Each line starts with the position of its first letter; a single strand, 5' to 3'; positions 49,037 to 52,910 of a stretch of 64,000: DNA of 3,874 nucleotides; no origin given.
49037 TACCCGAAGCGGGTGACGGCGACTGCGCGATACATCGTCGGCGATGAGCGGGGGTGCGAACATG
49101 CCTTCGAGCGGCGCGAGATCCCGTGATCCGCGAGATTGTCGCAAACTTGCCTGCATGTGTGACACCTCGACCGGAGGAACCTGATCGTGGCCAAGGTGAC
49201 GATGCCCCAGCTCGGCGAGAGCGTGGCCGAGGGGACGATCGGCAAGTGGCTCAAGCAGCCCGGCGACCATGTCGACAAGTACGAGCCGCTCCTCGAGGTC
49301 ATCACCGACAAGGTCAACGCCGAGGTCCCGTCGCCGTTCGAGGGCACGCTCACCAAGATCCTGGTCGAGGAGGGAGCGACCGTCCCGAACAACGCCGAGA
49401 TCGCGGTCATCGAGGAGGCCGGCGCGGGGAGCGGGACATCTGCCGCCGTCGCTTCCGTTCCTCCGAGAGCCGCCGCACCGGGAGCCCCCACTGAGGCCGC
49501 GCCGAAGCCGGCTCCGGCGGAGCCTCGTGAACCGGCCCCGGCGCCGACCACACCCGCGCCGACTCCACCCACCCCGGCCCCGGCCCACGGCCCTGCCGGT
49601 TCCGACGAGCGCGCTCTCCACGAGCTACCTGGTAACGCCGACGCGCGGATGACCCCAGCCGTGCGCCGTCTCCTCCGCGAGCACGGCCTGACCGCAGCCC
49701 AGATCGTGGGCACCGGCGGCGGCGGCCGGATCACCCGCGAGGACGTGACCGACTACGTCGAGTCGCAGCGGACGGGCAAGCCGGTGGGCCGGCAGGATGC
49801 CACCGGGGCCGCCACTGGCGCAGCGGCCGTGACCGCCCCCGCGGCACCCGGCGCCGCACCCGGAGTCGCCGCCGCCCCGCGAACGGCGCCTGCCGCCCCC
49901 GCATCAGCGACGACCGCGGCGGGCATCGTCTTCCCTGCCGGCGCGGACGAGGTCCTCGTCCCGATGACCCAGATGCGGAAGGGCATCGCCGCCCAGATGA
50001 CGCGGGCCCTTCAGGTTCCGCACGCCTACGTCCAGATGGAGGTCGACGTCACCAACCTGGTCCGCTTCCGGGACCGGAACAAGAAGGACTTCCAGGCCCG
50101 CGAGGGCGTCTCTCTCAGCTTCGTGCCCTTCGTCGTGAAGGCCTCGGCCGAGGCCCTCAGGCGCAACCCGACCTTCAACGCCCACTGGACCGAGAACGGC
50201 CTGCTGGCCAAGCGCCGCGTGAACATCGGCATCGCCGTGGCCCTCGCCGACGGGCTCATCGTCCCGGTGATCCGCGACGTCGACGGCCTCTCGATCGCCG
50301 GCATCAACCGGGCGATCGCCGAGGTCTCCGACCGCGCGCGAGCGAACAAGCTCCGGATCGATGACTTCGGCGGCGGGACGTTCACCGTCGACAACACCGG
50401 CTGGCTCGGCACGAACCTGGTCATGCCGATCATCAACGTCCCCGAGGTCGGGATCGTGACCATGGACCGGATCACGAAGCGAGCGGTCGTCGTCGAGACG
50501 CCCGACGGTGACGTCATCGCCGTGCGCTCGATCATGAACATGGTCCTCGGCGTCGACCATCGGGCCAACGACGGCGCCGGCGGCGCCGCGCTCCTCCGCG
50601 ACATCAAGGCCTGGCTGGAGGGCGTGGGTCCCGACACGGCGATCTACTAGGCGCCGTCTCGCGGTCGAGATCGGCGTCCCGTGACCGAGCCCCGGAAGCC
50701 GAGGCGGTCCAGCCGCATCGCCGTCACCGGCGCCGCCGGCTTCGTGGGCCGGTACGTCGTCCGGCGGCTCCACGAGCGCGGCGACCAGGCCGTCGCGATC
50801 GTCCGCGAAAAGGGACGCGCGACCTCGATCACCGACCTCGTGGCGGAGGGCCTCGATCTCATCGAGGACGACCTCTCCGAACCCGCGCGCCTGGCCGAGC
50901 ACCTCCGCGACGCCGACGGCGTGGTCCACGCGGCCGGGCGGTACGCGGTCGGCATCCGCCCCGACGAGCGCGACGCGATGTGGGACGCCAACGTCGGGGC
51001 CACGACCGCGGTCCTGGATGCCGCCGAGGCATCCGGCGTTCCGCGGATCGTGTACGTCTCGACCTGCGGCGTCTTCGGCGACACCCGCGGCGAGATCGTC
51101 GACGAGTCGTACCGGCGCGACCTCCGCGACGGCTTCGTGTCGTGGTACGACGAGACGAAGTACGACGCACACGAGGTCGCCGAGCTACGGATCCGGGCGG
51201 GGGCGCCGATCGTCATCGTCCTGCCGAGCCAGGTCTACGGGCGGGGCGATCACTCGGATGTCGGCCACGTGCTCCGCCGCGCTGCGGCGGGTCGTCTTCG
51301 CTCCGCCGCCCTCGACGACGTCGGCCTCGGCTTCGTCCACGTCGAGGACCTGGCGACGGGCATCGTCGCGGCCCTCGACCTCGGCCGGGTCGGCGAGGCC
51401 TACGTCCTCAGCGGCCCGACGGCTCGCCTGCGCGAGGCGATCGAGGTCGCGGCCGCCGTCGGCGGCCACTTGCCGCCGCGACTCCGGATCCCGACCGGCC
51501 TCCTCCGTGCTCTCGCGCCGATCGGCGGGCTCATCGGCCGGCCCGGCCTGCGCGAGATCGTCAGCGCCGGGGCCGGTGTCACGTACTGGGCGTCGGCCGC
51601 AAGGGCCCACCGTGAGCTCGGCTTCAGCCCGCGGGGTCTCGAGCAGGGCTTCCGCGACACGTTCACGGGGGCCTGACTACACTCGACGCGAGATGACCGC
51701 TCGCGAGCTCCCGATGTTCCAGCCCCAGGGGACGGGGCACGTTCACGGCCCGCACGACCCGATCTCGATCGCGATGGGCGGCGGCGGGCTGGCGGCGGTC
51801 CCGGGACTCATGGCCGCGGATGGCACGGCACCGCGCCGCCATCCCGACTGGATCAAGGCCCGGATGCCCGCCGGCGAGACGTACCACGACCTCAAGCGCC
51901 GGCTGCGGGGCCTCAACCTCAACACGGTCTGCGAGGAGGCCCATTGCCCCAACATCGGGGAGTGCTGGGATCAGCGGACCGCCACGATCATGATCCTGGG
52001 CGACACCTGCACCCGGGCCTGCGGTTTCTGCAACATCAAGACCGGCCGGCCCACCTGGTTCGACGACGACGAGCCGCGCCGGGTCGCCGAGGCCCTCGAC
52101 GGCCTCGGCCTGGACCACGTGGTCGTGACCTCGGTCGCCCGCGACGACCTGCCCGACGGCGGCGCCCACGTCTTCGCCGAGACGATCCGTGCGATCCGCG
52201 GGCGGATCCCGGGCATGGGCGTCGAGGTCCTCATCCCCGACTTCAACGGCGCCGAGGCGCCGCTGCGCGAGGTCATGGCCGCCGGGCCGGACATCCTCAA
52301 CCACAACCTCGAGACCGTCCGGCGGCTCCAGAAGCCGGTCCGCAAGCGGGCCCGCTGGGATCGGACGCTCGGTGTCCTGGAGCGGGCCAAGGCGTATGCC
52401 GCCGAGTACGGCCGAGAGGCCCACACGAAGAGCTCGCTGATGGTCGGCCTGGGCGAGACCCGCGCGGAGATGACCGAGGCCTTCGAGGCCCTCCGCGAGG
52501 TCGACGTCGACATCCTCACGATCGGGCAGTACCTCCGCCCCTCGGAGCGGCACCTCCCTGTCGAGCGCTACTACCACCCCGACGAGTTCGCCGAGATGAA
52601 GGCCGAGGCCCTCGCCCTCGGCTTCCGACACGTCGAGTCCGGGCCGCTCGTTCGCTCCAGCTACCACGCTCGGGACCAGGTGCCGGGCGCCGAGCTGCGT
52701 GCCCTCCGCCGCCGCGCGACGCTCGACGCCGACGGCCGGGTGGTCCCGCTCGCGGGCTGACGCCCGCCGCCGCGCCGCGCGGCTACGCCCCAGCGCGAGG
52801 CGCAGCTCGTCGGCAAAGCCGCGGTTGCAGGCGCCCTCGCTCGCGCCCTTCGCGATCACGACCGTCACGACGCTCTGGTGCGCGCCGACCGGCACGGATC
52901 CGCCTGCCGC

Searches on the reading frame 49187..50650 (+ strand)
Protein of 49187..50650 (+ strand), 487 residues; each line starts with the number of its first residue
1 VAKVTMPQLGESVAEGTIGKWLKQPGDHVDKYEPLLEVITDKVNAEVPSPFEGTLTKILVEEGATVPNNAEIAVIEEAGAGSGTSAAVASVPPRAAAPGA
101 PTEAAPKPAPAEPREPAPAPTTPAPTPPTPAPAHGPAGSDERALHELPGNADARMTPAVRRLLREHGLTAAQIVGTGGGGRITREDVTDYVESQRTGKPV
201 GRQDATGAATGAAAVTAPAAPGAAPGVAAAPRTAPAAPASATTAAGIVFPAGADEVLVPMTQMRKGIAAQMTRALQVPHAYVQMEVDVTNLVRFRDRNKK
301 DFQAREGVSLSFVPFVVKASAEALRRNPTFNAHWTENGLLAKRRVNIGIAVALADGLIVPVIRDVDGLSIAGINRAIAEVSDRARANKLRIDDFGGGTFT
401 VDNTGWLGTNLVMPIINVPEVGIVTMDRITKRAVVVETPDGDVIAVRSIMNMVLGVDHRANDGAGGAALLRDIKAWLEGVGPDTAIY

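Call 15: search_protein_families(library=pfam, proteins=[window:49187-50650:+], max_evalue=0.001)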
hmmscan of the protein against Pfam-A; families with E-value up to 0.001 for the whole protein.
window:49187-50650:+ (487 aa): 3 families
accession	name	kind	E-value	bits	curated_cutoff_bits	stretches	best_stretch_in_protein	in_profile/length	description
PF00198.28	2-oxoacid_dh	-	3.3e-70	236.6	23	1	255-478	4-225/232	2-oxoacid dehydrogenases acyltransferase (catalytic domain)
PF00364.28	Biotin_lipoyl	-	3.1e-20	72.2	22.1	1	3-75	2-73/73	Biotin-requiring enzyme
PF02817.22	E3_binding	-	7.9e-13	48.8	23.7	1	154-187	2-35/36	e3 binding domain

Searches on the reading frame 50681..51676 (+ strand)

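Call 15: search_protein_families(library=pfam, proteins=[window:50681-51676:+], max_evalue=0.001)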
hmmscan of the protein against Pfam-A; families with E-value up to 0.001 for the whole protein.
window:50681-51676:+ (331 aa): 8 families
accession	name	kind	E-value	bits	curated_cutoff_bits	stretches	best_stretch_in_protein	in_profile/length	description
PF01370.27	Epimerase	-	1.3e-32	113.5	20.9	1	13-243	1-239/240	NAD dependent epimerase/dehydratase family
PF01073.25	3Beta_HSD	-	7.8e-20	71.5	22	1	14-231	1-228/280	3-beta hydroxysteroid dehydrogenase/isomerase family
PF13460.12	NAD_binding_10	-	6e-19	69.1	27.2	1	17-152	1-121/184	NAD(P)H-binding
PF16363.11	GDP_Man_Dehyd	-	5.9e-17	62.5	27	1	15-259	2-264/332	GDP-mannose 4,6 dehydratase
PF04321.23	RmlD_sub_bind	-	5.5e-14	52.4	27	1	12-232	2-197/287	RmlD substrate binding domain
PF07993.18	NAD_binding_4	-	4.9e-12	46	20.1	1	15-197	1-216/258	Male sterility protein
PF05368.20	NmrA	-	1.9e-11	44.6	27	1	10-128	2-107/298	NmrA-like family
PF02719.21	Polysacc_synt_2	-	4.2e-06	26.6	20.2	1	13-128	1-128/293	Polysaccharide biosynthesis protein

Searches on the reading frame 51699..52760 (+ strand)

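Call 15: search_protein_families(library=pfam, proteins=[window:51699-52760:+], max_evalue=0.001)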
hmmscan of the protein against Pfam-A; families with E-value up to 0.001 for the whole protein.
window:51699-52760:+ (353 aa): 2 families
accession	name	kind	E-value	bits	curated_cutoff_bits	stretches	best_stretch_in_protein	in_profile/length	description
PF04055.27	Radical_SAM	-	2.9e-19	70.3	29.5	1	98-264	1-165/166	Radical SAM superfamily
PF16881.10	LIAS_N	-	3.2e-12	47.2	27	1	45-83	58-96/96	N-terminal domain of lipoyl synthase of Radical_SAM family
